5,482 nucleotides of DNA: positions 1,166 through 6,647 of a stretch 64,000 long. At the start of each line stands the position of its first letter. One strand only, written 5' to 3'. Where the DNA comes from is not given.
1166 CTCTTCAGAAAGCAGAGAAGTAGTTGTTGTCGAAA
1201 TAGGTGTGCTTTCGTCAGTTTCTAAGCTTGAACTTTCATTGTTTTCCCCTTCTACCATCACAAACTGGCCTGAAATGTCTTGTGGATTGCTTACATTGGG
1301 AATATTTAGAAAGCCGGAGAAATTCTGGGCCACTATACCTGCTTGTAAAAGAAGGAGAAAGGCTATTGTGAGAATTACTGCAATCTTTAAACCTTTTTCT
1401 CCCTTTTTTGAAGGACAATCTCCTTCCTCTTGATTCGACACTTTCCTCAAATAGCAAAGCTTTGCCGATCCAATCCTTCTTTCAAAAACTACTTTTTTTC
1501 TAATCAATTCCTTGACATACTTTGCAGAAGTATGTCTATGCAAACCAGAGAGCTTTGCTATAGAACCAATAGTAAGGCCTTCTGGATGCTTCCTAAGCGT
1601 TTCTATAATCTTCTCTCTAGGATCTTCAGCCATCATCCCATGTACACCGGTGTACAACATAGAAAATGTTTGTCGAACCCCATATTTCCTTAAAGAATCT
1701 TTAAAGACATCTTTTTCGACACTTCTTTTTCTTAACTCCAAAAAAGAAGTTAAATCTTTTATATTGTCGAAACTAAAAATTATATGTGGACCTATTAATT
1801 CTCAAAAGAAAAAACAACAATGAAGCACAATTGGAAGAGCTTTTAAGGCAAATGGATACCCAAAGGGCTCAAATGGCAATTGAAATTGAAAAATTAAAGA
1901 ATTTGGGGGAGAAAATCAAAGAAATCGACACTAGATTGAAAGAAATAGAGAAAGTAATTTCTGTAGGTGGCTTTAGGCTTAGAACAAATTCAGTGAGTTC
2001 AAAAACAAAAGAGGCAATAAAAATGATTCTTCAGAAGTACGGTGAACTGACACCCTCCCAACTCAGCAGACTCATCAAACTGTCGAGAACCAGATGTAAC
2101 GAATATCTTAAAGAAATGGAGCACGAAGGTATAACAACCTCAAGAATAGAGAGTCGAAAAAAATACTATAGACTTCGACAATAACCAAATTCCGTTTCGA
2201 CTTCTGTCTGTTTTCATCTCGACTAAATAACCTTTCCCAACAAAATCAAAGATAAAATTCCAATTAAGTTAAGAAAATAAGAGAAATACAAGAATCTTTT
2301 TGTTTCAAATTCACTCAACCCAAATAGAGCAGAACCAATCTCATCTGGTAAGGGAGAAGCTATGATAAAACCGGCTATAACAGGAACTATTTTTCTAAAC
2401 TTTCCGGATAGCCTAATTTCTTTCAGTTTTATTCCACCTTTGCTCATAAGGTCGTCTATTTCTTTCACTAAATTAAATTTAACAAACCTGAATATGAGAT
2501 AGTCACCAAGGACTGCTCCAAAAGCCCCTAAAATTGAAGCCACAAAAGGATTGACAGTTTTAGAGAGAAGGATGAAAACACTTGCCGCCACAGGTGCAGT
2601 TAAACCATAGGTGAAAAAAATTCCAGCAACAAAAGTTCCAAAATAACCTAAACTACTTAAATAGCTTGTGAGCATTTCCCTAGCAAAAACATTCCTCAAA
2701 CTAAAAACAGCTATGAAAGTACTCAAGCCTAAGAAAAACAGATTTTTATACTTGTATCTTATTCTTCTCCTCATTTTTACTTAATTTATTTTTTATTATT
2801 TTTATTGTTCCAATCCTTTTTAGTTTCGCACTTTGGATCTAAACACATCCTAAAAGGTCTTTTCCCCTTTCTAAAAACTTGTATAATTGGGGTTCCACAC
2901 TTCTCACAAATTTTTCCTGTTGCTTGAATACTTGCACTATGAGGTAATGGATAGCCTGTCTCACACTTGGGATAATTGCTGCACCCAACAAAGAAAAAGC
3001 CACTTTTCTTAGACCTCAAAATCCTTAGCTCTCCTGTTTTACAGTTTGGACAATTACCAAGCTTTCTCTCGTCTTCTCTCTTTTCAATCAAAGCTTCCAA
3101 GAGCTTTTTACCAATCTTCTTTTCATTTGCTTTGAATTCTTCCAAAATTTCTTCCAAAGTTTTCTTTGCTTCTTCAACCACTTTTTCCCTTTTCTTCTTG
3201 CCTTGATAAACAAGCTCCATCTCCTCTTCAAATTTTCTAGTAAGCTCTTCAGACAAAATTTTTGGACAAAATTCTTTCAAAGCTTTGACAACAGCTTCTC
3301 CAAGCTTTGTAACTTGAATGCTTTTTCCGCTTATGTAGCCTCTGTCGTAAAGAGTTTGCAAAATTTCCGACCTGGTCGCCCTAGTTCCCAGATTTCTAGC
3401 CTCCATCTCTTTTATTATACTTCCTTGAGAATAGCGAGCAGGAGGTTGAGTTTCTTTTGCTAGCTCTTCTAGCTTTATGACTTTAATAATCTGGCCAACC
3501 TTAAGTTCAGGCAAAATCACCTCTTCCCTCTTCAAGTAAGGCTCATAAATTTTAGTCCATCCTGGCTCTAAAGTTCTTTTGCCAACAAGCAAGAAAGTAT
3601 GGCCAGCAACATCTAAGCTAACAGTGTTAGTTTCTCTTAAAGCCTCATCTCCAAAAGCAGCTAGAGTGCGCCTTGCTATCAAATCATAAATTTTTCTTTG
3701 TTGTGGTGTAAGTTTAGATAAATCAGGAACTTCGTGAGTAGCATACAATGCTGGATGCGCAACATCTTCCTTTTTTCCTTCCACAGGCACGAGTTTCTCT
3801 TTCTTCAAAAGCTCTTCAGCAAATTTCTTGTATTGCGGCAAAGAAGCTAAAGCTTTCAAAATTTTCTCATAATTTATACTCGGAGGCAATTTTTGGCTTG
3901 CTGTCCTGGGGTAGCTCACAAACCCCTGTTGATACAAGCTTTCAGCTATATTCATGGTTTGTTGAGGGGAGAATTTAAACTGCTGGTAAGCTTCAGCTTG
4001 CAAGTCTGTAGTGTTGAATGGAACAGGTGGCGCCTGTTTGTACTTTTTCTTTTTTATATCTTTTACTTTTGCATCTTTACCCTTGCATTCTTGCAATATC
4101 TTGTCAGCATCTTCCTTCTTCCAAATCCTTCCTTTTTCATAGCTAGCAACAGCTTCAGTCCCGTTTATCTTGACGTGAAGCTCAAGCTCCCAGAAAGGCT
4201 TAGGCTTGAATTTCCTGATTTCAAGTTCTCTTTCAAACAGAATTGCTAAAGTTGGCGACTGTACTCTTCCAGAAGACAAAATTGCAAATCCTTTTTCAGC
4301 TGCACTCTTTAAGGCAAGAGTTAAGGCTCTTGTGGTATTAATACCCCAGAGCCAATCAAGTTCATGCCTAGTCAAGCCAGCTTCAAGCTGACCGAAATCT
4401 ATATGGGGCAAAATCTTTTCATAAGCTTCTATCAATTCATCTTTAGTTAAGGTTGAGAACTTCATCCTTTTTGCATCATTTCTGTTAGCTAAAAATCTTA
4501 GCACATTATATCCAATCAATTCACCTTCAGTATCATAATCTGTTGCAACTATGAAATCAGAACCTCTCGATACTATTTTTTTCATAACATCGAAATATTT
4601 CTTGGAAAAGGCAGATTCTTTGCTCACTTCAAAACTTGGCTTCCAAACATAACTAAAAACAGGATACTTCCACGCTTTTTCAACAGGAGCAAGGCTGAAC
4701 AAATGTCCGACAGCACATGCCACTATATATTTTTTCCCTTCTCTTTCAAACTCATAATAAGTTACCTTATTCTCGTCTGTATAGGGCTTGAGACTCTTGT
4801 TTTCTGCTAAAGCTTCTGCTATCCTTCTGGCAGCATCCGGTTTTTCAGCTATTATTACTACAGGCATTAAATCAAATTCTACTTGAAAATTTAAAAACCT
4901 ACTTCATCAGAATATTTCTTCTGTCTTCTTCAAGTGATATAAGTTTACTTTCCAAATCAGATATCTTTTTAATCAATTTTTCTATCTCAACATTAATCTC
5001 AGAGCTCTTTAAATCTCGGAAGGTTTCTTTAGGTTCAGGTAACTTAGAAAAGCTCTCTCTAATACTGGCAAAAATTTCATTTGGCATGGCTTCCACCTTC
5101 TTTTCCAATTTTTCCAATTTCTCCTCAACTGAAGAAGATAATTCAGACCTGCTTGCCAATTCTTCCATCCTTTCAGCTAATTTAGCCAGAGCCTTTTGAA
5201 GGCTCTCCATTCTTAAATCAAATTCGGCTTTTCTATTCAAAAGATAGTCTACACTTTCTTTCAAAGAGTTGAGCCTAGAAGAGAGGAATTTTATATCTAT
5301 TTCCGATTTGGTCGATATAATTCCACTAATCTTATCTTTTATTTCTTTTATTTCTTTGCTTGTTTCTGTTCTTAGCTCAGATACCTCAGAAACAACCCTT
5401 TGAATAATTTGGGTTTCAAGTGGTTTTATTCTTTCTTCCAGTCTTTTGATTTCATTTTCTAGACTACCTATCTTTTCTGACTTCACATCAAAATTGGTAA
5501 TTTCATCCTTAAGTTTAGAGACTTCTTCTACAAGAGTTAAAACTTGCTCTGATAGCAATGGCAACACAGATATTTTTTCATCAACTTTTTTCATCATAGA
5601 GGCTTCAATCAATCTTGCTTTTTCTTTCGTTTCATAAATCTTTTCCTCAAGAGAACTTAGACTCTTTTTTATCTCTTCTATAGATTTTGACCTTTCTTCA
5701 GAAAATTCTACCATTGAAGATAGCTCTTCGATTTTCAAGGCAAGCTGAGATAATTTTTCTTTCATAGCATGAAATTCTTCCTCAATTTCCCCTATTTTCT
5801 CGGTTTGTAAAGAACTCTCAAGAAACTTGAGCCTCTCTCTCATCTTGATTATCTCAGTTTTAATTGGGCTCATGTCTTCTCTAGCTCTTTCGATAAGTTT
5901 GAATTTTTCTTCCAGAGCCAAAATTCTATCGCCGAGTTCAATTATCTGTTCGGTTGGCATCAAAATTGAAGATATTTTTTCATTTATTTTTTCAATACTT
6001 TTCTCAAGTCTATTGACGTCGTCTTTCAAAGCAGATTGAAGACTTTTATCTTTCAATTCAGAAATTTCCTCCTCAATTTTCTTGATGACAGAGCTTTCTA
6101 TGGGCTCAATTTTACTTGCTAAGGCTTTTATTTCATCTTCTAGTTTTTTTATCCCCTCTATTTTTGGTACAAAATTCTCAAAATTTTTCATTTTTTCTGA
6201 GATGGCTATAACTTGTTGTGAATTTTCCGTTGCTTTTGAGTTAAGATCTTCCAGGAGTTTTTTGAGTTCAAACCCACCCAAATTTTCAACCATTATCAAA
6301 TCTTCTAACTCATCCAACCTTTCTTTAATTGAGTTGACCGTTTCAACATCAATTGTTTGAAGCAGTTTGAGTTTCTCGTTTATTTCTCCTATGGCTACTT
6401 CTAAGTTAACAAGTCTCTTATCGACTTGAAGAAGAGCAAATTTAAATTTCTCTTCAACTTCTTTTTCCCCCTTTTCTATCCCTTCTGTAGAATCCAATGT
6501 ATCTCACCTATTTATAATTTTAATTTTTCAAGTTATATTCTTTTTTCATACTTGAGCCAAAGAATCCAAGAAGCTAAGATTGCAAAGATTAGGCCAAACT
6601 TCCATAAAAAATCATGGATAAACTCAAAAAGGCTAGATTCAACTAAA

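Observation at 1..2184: Membrane-tethered winged-helix regulator fused to an extracellular Hint (intein/hedgehog-type) autoprocessing domain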

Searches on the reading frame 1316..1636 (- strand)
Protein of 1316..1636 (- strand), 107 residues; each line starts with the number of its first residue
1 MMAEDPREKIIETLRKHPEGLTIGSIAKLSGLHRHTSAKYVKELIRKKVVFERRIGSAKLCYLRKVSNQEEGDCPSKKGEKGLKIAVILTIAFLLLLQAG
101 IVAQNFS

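Call 60: search_solved_structures(query=A5, max_evalue=1, show_alignments=2)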
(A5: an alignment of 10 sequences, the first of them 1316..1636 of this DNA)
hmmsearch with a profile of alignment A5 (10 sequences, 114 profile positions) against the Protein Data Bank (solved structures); distinct sequences matched with E-value up to 1: 7.
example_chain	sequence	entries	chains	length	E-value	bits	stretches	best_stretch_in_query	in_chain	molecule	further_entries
2xrn_A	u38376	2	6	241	0.0011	22.1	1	9-44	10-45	HTH-TYPE TRANSCRIPTIONAL REGULATOR TTGV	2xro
7ueb_E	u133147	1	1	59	0.068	16.2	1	5-51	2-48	PscE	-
6xjf_A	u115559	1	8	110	0.3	14.2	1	9-55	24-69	Transcription factor E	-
2rvc_A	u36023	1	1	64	0.48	13.5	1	3-52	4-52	Interferon-inducible and double-stranded-dependent eIF-2kinase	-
4kmf_A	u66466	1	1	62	0.61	13.2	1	4-52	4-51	Interferon-inducible and double-stranded-dependent eIF-2kinase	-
8b4h_A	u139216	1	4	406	0.77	12.9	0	19-42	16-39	Putative transposase for insertion sequence element IS5376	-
5t2a_W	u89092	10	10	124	0.93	12.6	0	32-83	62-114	eL24 | Putative ribosomal protein L24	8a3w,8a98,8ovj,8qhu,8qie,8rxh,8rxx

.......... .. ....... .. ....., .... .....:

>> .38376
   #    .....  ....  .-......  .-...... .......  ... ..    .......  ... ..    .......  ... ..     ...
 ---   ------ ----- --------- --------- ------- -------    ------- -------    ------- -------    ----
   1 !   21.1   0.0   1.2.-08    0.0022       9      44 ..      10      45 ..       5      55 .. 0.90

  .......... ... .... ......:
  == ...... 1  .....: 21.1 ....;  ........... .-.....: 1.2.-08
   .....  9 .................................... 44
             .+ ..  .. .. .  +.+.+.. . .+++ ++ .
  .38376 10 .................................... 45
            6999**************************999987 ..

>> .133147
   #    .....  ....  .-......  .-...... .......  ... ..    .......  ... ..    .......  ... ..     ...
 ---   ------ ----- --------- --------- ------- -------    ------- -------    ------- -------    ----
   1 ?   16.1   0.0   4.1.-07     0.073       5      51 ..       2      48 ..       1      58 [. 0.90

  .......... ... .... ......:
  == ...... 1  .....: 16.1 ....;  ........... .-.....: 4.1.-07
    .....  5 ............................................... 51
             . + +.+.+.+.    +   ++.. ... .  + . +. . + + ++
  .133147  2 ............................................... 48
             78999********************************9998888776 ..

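Call 61: search_protein_families(library=pfam, alignment_id=A5, max_evalue=0.1)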
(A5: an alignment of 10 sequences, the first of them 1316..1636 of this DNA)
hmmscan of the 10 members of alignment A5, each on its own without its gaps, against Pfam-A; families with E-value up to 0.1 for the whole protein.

A. member 1, window:1316-1636:- (107 aa): 5 families
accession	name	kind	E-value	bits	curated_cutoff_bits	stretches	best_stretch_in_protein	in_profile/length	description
PF13412.12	HTH_24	-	0.0023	17.9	21.9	1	8-50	6-47/48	Winged helix-turn-helix DNA-binding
PF09339.16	HTH_IclR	-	0.0046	17.1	22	1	10-46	8-44/52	IclR helix-turn-helix domain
PF12802.13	MarR_2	-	0.0088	16.6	27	1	11-52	11-52/61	MarR family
PF13730.12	HTH_36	-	0.023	14.9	25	1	23-47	28-52/55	Helix-turn-helix domain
PF08279.18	HTH_11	-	0.052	13.9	25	1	7-45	2-40/55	HTH domain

B. families by the number of members that match (of 10 scanned): 28 families (the first 25 are shown)
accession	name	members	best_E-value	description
PF09339.16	HTH_IclR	10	1.2e-05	IclR helix-turn-helix domain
PF12802.13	MarR_2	9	0.00039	MarR family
PF06163.17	DUF977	7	0.00039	Bacterial protein of unknown function (DUF977)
PF08279.18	HTH_11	7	0.0018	HTH domain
PF13412.12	HTH_24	5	2.5e-05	Winged helix-turn-helix DNA-binding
PF13730.12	HTH_36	5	0.00049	Helix-turn-helix domain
PF13384.12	HTH_23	4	1.3e-05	Homeodomain-like domain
PF12840.13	HTH_20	4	0.00084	Helix-turn-helix domain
PF01047.28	MarR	4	0.0022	MarR family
PF13551.12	HTH_29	4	0.02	Winged helix-turn helix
PF21248.3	SoFic-like_C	3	0.0058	Protein adenylyltransferase SoFic-like, C-terminal domain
PF14493.12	HTH_40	2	0.0092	Helix-turn-helix domain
PF21212.3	Dimerisation2-like_dom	2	0.041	Dimerisation2-like domain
PF25212.1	HVO_A0114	1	0.00047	HVO_A0114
PF13936.12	HTH_38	1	0.0016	Helix-turn-helix domain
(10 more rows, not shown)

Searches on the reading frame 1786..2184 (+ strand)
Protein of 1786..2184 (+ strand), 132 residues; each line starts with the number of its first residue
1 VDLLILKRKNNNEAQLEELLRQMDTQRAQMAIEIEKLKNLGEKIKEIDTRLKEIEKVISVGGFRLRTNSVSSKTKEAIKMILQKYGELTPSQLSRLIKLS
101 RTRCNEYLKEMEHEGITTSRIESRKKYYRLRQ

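Call 4: search_protein_families(library=pfam, proteins=[window:1786-2184:+], max_evalue=1)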
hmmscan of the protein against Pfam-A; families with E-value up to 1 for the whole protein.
window:1786-2184:+ (132 aa): 23 families
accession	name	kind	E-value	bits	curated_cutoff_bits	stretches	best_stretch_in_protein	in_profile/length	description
PF13412.12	HTH_24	-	8e-07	29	21.9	1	81-116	11-46/48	Winged helix-turn-helix DNA-binding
PF01978.25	TrmB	-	0.00017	21.8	25.6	1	82-129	18-63/68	Sugar-specific transcriptional regulator TrmB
PF04157.22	EAP30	-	0.00074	19.7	26.8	1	15-116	112-214/219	EAP30/Vps36 family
PF13274.11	SocA_Panacea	-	0.0037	18.6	25.7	1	36-97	53-106/113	Antitoxin SocA-like, Panacea domain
PF18607.7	HTH_54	-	0.0074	16.9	32.3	1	84-123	24-63/92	ParA helix turn helix domain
PF01022.26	HTH_5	-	0.012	16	22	1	80-116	9-44/47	Bacterial regulatory protein, arsR family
PF00009.33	GTP_EFTU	-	0.027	14.5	26.5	1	3-89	97-186/188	Elongation factor Tu GTP binding domain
PF11934.14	DUF3452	-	0.028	14.5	26.3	1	8-60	3-55/135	Domain of unknown function (DUF3452)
PF22168.2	DIP2311-like_C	-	0.033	14.9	27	1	80-131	12-63/63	Transcriptional regulator DIP2311-like, C-terminal domain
PF08659.16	KR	-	0.036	14.4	22.6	1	4-82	29-109/180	KR domain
PF09079.17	Cdc6_C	-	0.043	14.2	25.1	1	78-131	31-82/96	CDC6, C terminal winged helix domain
PF13545.12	HTH_Crp_2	-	0.047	14.1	27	1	88-120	23-55/70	Crp-like helix-turn-helix domain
PF24079.1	UBR4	-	0.087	13.6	27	1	14-87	27-95/125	E3 ubiquitin-protein ligase UBR4-like domain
PF21523.3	ParM_N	-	0.095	13.2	27.4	1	4-62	66-122/159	Plasmid segregation protein ParM, C-terminal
PF01519.22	DUF16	-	0.12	13.3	40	1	9-83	29-90/104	Protein of unknown function DUF16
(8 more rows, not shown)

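Call 5: search_protein_families(library=ncbifam, proteins=[window:1786-2184:+], max_evalue=1)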
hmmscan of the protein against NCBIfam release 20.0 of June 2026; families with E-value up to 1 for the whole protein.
window:1786-2184:+ (132 aa): 13 families
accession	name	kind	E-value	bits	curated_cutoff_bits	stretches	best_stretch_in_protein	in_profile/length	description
NF033788.1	HTH_metalloreg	subfamily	9.1e-05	22.2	55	1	71-131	9-69/77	metalloregulator ArsR/SmtB family transcription factor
TIGR02978.1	phageshock_pspC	equivalog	0.00084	19.2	104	1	4-66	56-115/121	envelope stress response membrane protein PspC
NF003158.0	PRK04132.1-3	equivalog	0.014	12.5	1750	1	50-129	791-871/1437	replication factor C small subunit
TIGR00122.1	birA_repr_reg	equivalog_domain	0.018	14.9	70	1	87-130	13-53/69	biotin operon repressor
TIGR04316.1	dhbA_paeA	equivalog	0.02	14.5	300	1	10-82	32-103/250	2,3-dihydro-2,3-dihydroxybenzoate dehydrogenase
NF005672.0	PRK07454.1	equivalog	0.02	14.1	234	1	1-67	31-97/241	SDR family oxidoreductase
NF008370.0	PRK11169.1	equivalog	0.024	14.3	233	1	76-117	17-58/164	leucine-responsive transcriptional regulator Lrp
NF053660.1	ORF80_fam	equivalog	0.039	13.9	95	1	74-118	3-47/70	ORF80 family leucine zipper DNA-binding protein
NF008847.0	PRK11886.1-2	equivalog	0.064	12.6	293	0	10-50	16-56/320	bifunctional biotin--[acetyl-CoA-carboxylase] ligase/biotin operon repressor BirA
NF040939.2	trans_reg_lrs14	equivalog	0.092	12.8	90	1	75-126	24-75/103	Lrs14 family HTH-type transcriptional regulator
NF008846.0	PRK11886.1-1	equivalog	0.15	11.4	353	1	73-130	2-58/312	bifunctional biotin--[acetyl-CoA-carboxylase] ligase/biotin operon repressor BirA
NF033930.1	pneumo_PspA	exception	0.16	10.6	850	1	11-89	261-340/659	pneumococcal surface protein A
NF053606.1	Sta1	subfamily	0.7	10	80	0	76-125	24-72/100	Sta1 family transcriptional regulator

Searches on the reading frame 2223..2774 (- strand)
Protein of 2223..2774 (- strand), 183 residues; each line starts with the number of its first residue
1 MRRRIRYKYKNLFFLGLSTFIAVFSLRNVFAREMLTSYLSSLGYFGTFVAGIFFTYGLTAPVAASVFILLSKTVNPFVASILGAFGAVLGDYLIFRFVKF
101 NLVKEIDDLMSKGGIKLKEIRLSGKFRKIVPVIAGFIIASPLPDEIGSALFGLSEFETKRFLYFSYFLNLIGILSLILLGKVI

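Call 4: search_protein_families(library=pfam, proteins=[window:2223-2774:-], max_evalue=1)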
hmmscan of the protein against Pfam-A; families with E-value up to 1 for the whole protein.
window:2223-2774:- (183 aa): 1 family
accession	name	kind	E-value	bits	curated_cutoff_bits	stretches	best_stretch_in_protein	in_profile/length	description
PF09335.16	VTT_dom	-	6.5e-05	23.8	33.9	1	66-180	6-121/123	VTT domain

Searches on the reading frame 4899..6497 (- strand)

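Call 4: search_protein_families(library=pfam, proteins=[window:4899-6497:-], max_evalue=1)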
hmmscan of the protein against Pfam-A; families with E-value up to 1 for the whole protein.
window:4899-6497:- (532 aa): 18 families
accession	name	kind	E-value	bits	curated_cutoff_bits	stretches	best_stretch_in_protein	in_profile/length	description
PF10046.14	BLOC1_2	-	1.1e-06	29.4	33.4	4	238-299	32-93/96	Biogenesis of lysosome-related organelles complex-1 subunit 2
PF04513.17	Baculo_PEP_C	-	1.5e-06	28.8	38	2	112-186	21-94/140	Baculovirus polyhedron envelope protein, PEP, C terminus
PF07889.17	DUF1664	-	0.0001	22.8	34.6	3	271-355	41-122/124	Protein of unknown function (DUF1664)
PF05531.17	NPV_P10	-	0.00014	22.7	29.8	0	83-135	14-63/75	Nucleopolyhedrovirus P10 protein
PF01442.23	Apolipoprotein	-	0.0021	18.2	90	1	340-519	3-174/190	Apolipoprotein A1/A4/E domain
PF11026.13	DUF2721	-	0.0051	17.1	28.3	0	180-229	17-66/129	Protein of unknown function (DUF2721)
PF06160.17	EzrA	-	0.0052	15.6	39.6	2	10-178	234-405/557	Septation ring formation regulator, EzrA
PF07956.16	DUF1690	-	0.0076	17.1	29.7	1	335-452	6-100/139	Protein of Unknown function (DUF1690)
PF01017.26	STAT_alpha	-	0.048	14.2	27.5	2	315-394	7-86/167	STAT transcription factor, coiled-coil domain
PF23991.1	DUF7310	-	0.051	14.5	40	0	336-375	25-66/83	Coiled-coil region of unknown function (DUF7310)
PF01519.22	DUF16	-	0.11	13.4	40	0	104-177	23-94/104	Protein of unknown function DUF16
PF09392.15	T3SS_needle_F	-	0.13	12.9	29.4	0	365-395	39-69/71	Type III secretion needle MxiH, YscF, SsaG, EprI, PscF, EscF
PF13166.12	AAA_13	-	0.16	11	36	1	156-384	280-458/713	AAA domain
PF19191.5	HEF_HK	-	0.19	12.7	24.1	0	243-286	11-54/67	HEF_HK domain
PF02601.20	Exonuc_VII_L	-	0.33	10.8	35.9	0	365-481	135-250/315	Exonuclease VII, large subunit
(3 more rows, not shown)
